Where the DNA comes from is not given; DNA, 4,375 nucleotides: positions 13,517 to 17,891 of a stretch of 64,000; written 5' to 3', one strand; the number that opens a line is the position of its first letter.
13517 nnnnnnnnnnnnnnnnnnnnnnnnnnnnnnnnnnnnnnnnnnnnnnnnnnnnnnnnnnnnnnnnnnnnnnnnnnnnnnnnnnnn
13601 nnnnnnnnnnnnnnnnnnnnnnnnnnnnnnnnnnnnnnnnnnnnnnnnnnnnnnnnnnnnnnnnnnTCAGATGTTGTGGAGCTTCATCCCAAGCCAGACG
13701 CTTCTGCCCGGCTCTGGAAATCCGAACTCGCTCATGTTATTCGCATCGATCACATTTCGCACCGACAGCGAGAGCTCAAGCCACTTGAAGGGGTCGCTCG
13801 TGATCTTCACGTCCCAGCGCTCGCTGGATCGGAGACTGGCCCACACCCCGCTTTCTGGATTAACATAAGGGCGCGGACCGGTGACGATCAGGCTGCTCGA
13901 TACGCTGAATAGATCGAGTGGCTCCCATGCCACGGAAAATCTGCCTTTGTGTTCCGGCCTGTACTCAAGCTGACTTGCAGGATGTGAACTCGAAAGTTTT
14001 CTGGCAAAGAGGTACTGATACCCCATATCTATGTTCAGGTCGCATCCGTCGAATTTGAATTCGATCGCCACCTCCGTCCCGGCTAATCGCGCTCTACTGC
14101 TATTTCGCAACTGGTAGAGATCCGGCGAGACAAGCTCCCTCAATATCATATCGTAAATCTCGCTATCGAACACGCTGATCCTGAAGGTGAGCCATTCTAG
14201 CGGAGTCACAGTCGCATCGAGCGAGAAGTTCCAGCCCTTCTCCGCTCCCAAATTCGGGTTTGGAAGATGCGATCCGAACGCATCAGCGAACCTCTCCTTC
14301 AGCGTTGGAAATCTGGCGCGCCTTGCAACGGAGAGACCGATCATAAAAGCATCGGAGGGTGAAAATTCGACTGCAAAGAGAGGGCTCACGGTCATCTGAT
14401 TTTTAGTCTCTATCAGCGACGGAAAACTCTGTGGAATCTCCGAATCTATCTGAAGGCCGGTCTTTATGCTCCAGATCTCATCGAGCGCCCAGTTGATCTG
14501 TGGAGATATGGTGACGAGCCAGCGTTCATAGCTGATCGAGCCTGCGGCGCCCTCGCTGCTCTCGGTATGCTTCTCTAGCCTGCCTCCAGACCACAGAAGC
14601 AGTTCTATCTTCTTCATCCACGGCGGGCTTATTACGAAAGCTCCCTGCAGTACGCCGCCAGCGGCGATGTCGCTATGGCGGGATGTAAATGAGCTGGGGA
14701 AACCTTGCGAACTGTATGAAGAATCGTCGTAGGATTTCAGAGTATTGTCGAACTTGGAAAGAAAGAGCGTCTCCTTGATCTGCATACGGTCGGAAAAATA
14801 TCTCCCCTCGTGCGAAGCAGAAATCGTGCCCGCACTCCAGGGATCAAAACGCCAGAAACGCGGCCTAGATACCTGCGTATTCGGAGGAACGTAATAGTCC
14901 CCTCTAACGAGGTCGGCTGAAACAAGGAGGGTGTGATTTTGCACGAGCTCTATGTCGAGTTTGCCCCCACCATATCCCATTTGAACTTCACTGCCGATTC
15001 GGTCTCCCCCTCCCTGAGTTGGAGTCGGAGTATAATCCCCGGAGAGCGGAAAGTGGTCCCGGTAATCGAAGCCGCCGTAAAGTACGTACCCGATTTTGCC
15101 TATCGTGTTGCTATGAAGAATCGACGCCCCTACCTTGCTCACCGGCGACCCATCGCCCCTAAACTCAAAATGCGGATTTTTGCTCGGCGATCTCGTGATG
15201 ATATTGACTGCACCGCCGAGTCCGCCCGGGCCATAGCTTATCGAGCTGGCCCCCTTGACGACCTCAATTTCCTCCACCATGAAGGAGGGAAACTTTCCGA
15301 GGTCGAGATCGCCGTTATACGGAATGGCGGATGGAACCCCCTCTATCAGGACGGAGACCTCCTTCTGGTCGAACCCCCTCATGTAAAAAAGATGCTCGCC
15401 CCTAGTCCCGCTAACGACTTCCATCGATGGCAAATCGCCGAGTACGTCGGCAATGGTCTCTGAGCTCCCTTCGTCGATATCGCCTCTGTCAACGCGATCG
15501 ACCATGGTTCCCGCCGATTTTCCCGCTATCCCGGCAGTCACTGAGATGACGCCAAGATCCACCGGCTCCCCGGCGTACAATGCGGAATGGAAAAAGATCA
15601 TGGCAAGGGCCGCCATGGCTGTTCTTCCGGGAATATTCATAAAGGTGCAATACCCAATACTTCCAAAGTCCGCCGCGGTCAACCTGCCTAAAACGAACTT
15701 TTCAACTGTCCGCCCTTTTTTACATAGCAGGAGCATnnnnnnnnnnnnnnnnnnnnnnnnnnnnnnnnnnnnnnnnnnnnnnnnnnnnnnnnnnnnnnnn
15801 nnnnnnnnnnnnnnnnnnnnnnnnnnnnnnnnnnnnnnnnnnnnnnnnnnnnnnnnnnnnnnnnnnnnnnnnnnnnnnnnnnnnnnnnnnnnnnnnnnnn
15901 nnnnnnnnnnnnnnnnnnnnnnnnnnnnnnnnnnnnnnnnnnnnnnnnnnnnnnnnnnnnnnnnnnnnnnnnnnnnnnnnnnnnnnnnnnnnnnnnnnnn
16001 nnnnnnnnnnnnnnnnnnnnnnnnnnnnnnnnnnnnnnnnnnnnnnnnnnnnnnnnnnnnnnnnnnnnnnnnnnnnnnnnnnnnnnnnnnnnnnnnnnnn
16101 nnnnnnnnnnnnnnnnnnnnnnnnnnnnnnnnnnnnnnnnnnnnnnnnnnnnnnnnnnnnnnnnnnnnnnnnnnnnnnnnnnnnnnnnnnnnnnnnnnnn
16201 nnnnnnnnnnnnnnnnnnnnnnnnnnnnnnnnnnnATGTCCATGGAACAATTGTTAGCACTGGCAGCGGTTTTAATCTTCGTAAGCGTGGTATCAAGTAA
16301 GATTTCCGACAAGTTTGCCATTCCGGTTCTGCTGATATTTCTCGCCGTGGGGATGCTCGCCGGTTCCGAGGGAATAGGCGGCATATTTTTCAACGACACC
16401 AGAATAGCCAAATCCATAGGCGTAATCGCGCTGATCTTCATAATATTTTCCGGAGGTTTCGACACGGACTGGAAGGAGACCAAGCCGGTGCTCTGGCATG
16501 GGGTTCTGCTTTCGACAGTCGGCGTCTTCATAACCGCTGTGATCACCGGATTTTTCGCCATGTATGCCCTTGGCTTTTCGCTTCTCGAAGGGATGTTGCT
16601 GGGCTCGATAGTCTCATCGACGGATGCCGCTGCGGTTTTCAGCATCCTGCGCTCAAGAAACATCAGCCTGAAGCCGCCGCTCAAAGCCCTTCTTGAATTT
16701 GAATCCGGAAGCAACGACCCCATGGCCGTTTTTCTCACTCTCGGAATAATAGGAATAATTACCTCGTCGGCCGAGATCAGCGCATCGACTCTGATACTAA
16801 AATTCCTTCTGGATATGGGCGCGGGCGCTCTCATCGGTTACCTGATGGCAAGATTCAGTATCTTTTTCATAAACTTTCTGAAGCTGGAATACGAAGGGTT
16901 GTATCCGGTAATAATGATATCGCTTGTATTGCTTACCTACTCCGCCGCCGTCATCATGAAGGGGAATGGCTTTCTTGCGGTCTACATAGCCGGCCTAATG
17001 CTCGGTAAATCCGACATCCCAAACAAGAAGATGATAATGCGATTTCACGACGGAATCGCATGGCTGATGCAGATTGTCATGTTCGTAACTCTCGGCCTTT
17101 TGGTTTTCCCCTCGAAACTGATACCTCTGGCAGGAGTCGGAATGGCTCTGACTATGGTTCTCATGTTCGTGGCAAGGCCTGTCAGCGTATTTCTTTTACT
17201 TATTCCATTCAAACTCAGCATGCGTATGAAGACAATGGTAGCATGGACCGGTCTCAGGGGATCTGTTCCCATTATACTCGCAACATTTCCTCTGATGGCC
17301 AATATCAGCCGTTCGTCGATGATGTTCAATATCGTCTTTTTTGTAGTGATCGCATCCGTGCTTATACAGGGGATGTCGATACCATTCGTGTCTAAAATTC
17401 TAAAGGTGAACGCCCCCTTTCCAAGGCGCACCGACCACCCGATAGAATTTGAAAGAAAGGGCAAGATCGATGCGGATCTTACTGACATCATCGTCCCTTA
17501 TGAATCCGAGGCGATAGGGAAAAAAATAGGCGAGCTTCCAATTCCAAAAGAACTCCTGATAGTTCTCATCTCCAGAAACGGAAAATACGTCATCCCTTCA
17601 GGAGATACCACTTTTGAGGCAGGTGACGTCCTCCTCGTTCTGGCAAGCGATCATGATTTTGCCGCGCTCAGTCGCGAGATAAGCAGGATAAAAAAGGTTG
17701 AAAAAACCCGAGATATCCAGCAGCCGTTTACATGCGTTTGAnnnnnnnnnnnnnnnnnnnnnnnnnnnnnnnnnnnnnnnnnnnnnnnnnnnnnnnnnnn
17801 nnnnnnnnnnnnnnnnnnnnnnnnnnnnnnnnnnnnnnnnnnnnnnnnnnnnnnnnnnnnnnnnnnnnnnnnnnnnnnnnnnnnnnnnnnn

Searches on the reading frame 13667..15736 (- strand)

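Call 98: search_protein_families(library=pfam, proteins=[window:13667-15736:-], max_evalue=0.00001)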
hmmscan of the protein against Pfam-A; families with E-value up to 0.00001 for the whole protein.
window:13667-15736:- (689 aa): 2 families
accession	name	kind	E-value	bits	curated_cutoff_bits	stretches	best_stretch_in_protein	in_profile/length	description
PF00593.30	TonB_dep_Rec_b-barrel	-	5.9e-21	76.3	27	1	410-662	173-436/436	TonB dependent receptor-like, beta-barrel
PF07715.20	Plug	-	4.6e-19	69.3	23.9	1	76-176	6-107/107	TonB-dependent Receptor Plug Domain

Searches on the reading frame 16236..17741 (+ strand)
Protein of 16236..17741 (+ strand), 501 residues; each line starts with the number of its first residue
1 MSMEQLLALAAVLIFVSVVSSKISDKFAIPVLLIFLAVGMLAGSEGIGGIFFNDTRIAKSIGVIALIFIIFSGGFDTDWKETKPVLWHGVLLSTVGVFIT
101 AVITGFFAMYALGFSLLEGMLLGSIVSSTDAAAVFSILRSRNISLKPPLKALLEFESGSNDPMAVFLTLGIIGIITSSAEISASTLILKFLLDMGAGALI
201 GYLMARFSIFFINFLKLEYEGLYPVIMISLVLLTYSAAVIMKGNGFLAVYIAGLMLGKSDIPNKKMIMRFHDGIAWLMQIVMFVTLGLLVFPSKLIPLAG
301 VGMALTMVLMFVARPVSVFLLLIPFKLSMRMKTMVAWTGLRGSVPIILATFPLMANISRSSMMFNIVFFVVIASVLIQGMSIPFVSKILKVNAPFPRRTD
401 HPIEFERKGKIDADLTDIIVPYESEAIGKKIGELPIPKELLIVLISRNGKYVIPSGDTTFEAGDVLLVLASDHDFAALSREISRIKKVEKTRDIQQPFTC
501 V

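Call 98: search_protein_families(library=pfam, proteins=[window:16236-17741:+], max_evalue=0.00001)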
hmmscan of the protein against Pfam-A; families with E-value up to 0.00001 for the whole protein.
window:16236-17741:+ (501 aa): 2 families
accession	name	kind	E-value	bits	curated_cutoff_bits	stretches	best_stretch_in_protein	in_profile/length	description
PF00999.27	Na_H_Exchanger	-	2e-49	168.9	26.2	1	17-385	5-372/375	Sodium/hydrogen exchanger, transmembrane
PF02080.26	TrkA_C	-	7.4e-17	61.5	27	1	416-482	2-70/71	TrkA-C domain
